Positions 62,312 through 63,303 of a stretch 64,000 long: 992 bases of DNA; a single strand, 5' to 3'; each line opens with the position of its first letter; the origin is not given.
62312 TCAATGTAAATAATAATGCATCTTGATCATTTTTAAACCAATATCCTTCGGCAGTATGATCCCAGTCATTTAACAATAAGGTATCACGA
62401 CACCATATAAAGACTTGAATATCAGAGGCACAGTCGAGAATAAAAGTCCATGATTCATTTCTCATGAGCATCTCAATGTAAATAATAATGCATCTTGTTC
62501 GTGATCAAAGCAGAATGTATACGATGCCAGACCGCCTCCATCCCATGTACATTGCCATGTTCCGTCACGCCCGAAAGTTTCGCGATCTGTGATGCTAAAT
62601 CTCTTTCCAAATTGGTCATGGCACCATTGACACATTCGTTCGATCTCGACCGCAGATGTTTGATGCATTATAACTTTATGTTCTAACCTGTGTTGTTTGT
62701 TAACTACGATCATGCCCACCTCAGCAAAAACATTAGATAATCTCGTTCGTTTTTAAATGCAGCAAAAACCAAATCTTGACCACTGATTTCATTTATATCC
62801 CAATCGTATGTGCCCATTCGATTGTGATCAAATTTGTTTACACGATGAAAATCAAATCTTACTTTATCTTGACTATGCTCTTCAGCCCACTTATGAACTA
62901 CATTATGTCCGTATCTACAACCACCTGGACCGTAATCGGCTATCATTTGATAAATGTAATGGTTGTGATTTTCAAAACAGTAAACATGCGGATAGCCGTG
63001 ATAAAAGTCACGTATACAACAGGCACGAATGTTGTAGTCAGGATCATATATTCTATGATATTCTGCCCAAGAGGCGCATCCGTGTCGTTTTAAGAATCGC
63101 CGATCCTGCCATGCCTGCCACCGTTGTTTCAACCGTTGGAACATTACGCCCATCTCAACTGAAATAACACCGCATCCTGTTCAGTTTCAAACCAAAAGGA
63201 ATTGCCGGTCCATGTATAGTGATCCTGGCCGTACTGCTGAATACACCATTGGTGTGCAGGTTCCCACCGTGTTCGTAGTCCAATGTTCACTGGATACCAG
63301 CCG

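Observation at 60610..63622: Tandem array of translationally coupled paralogous small ORFs with a conserved ..(D/E)A..F.LRW(S/A)-stop C-terminus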

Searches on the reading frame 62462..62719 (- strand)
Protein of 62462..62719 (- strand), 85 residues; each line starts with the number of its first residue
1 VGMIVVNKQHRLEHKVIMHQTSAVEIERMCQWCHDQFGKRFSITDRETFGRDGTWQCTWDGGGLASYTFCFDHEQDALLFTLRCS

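Call 5: search_protein_families(library=pfam, proteins=[window:62462-62719:-], max_evalue=1)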
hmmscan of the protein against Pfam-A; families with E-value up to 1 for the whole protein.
window:62462-62719:- (85 aa): 1 family
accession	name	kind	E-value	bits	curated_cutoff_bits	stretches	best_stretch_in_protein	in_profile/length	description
PF10367.15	zf-Vps39_C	-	0.14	12.2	24.7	1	24-39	6-21/41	Vacuolar sorting protein 39 C-terminal zinc finger domain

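Call 6: search_protein_families(library=phrogs, proteins=[window:62462-62719:-], max_evalue=1)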
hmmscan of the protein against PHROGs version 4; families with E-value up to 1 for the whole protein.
window:62462-62719:- (85 aa): 2 families
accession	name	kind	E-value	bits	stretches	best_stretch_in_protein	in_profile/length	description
phrog_2745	-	transcription regulation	0.28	11.9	1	27-52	43-66/143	transcriptional repressor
phrog_23904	-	unknown function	0.98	10.4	0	52-60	30-38/54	-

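Call 26: find_homologous_proteins(query=A4, max_evalue=0.001)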
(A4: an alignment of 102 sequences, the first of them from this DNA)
Query A4 (102 sequences) (77 aa, profile of the alignment): 129 proteins with E <= 0.001 among 200 candidates; the best 120 are listed.
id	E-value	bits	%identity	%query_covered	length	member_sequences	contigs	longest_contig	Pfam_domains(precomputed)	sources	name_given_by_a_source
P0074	3.0e-12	64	65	100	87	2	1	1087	-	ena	-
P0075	8.1e-12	63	78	100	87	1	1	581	-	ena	-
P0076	8.9e-12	62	77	97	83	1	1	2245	-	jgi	jgi:hypothetical protein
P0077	1.0e-11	62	100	100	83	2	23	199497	-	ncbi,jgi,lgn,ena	jgi:hypothetical protein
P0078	1.2e-11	62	84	97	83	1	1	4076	-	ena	-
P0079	1.4e-11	62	70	100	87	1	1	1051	-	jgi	jgi:hypothetical protein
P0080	1.0e-10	59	74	100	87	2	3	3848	-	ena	-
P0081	1.2e-10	59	61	100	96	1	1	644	-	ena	-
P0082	2.7e-10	58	72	97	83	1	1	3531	-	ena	-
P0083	5.7e-10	57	60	100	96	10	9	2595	-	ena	-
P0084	5.8e-10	57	62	97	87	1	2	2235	-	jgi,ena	jgi:hypothetical protein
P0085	6.4e-10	56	57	97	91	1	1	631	-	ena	-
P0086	2.1e-9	55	59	97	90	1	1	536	-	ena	-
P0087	2.8e-9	54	64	97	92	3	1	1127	-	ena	-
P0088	3.4e-9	54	66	100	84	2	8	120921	-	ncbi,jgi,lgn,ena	jgi:hypothetical protein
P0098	2.7e-8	51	62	100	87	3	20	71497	-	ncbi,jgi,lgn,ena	jgi:predicted 3-demethylubiquinone-9 3-methyltransferase (glyoxalase superfamily)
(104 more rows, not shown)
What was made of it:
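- Tried and rejected: It calls P0098 '3-demethylubiquinone-9 3-methyltransferase (glyoxalase superfamily)' (call 26).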

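Call 34: predict_structure(alignment_id=A5)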
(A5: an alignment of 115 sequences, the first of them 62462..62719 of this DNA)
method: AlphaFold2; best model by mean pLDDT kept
length: 85 residues; sequences in the alignment: 115
mean_pLDDT: 62.9   pTM: 0.54
mean pLDDT of the five models: 62.9, 62.9, 62.1, 59.4, 57.2
residues with pLDDT >= 90: 0; 70-90: 36; 50-70: 28; < 50: 21
segments of 3 or more residues with pLDDT < 50: 1-9, 41-52
pLDDT, mean of each block of 10 residues (from residue 1): 44 62 69 74 43 63 66 76 75
secondary structure, 60 per line:
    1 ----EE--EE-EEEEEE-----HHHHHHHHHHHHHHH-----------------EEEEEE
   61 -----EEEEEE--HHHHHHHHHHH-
elements in order: E12-17 H23-37 E55-60 E66-71 H74-84

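Call 36: search_protein_representatives(alignment_id=A5)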
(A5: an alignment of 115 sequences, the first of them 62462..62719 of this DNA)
Query: 115 sequences, 73 profile positions. Proteins with E-value up to 0.001 (for the whole library): 1916; up to 1e-10: 51; up to 1e-30: 0. The best 150 are listed.
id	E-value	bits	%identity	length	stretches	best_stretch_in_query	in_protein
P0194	2.2e-22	95.2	-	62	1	6-70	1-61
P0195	1.3e-18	83.1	-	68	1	5-71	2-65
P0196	3.2e-18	81.9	-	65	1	4-69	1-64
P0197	1.5e-16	76.5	-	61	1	7-68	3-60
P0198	1.6e-16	76.4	-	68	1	4-69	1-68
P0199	3.7e-16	75.2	-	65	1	4-68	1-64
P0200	7.7e-16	74.2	-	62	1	4-69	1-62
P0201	4.2e-15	71.9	-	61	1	6-69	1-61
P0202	5.4e-15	71.5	-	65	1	4-68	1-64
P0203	2.0e-14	69.7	-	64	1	4-69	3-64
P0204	2.2e-14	69.6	-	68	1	4-69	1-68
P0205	2.6e-14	69.4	-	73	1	4-68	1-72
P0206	2.5e-13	66.2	-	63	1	11-69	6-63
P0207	3.5e-13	65.7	-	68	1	4-69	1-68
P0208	3.7e-13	65.6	-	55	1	4-69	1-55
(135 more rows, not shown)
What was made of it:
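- An exhaustive HMMER search finds 1,916 cluster representatives at E<=1e-3, nearly all 48-160 aa (call 36).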

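Call 45: search_dna_similar(query=P0194, collection=phages, mode=protein, max_evalue=1, max_rows=20)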
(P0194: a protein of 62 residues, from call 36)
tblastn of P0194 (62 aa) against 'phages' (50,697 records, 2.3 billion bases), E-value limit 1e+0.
No match.

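Call 50: fold_search(model_id=the predicted structure, library=viral)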
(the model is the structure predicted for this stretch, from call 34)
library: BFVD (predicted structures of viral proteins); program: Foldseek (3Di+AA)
matches with E <= 10: 510; with E <= 0.001: 0
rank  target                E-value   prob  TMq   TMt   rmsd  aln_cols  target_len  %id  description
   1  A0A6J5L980            6.7e-03  1.00  0.58  0.55   3.5        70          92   26  Uncharacterized protein [uncultured Caudovirales phage]
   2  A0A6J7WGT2            6.7e-03  1.00  0.60  0.60   5.7        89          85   25  Uncharacterized protein [uncultured Caudovirales phage]
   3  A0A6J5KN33            2.3e-02  1.00  0.54  0.68   3.3        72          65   21  Uncharacterized protein [uncultured Caudovirales phage]
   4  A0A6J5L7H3            4.2e-02  0.99  0.56  0.70   2.5        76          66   20  Uncharacterized protein [uncultured Caudovirales phage]
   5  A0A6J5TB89            4.4e-02  1.00  0.58  0.74   2.9        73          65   19  Uncharacterized protein [uncultured Caudovirales phage]
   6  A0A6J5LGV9            5.1e-02  0.94  0.47  0.57   4.7        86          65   23  Uncharacterized protein [uncultured Caudovirales phage]
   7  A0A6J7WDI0            5.1e-02  0.87  0.46  0.41   7.3       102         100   13  Uncharacterized protein [uncultured Caudovirales phage]
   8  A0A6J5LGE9            5.4e-02  0.94  0.53  0.37   5.0        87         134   16  Uncharacterized protein [uncultured Caudovirales phage]
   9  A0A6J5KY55            5.8e-02  0.99  0.55  0.67   3.8        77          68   18  Uncharacterized protein [uncultured Caudovirales phage]
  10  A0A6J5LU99            6.6e-02  0.98  0.50  0.58   3.3        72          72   19  Uncharacterized protein [uncultured Caudovirales phage]
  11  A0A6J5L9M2            7.0e-02  0.91  0.50  0.50   4.3        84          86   19  Uncharacterized protein [uncultured Caudovirales phage]
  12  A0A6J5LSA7            7.5e-02  0.96  0.48  0.48   4.5        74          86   19  Uncharacterized protein [uncultured Caudovirales phage]
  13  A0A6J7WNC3            9.1e-02  0.90  0.51  0.56   4.6        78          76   18  Uncharacterized protein [uncultured Caudovirales phage]
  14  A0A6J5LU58            9.1e-02  0.72  0.45  0.50   6.1        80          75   22  Uncharacterized protein [uncultured Caudovirales phage]
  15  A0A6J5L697            9.7e-02  0.80  0.48  0.40   7.2        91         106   13  Uncharacterized protein [uncultured Caudovirales phage]
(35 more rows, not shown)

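Call 54: search_solved_structures(query=A4, max_evalue=1)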
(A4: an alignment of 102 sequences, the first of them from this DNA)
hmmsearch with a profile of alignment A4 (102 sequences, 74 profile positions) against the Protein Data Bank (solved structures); distinct sequences matched with E-value up to 1: 0.
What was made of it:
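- On Ferredoxin-like / ACT / DCoH superfamilies: No hmmsearch hit in PDB sequences at E<=1 (call 54).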

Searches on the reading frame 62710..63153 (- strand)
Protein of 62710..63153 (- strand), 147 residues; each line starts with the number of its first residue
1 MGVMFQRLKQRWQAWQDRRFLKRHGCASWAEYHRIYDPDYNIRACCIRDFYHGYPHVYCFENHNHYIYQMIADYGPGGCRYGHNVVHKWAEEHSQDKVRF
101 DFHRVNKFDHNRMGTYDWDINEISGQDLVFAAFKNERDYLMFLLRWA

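Call 5: search_protein_families(library=pfam, proteins=[window:62710-63153:-], max_evalue=1)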
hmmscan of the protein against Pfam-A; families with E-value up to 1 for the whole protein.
window:62710-63153:- (147 aa): 1 family
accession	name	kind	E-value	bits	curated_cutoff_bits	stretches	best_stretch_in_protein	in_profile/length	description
PF14452.12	Multi_ubiq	-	0.1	13.2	24.5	1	115-141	9-36/69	Multiubiquitin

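Call 6: search_protein_families(library=phrogs, proteins=[window:62710-63153:-], max_evalue=1)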
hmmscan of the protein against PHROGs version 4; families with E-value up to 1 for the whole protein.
window:62710-63153:- (147 aa): 0 families

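Call 18: find_related_loci(query=A3, collection=genome_contigs, flank=10000)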
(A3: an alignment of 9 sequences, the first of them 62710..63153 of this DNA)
Query A3 (147 aa) in genome_contigs; peptide patterns used: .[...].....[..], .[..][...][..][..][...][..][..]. (x = any residue, [..] = any of these).
50 stretches matched a pattern, but none encodes a relative of the query by tblastn (E <= 1e-3).
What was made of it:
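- Tried and rejected: GTDB species genomes scanned for the 147-aa subfamily gave no confirmed hit (call 18).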

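Call 19: find_related_loci(query=A3, collection=viral_contigs, flank=10000)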
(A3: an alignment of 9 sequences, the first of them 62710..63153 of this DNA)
Query A3 (147 aa) in viral_contigs; peptide patterns used: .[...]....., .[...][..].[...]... (x = any residue, [..] = any of these).
57 stretches matched a pattern; 33 encode a relative of the query (tblastn E <= 1e-3); 33 distinct loci.
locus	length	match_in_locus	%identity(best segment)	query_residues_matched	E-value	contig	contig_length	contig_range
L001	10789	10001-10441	100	1-147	2e-100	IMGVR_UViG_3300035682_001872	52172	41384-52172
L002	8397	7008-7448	100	1-147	2e-100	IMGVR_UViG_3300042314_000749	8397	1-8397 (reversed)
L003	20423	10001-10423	53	4-147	5e-46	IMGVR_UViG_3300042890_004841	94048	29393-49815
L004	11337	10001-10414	45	7-147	1e-40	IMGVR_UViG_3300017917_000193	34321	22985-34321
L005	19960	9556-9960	50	8-147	1e-40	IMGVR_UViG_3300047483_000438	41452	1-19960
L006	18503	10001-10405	49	8-147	6e-40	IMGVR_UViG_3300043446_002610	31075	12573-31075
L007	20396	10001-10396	45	10-147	7e-39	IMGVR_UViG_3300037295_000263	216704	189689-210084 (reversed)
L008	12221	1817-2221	48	1-146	6e-39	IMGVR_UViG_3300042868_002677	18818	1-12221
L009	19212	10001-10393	48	8-147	2e-38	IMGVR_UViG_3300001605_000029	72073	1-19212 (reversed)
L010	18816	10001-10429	42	1-146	6e-38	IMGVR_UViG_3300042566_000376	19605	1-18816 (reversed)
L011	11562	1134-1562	42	1-146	6e-38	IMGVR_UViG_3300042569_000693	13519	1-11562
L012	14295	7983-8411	42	1-146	9e-38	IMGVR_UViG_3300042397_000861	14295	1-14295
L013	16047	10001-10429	42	1-146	9e-38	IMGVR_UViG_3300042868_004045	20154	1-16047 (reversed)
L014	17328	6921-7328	46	3-147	3e-37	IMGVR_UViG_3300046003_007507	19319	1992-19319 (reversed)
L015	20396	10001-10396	43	10-147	9e-37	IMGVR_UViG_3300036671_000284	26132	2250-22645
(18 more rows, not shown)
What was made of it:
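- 62710..63153 (-): Family member 3. It is a 147-aa subfamily with a conserved N-terminal extension (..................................) in front of the family domain. An alternative start at 63144 gives 144 aa. This subfamily was the bait that recovered 33 IMG/VR loci (call 19).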

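Call 43: search_dna_similar(query=window:62710-63153:-, collection=phages, mode=protein, max_evalue=0.01, max_rows=20)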
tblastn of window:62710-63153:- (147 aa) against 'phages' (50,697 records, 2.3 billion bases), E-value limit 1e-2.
No match.
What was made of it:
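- Tried and rejected: tblastn of two family members against GenBank phages found no match (calls 43, 45).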
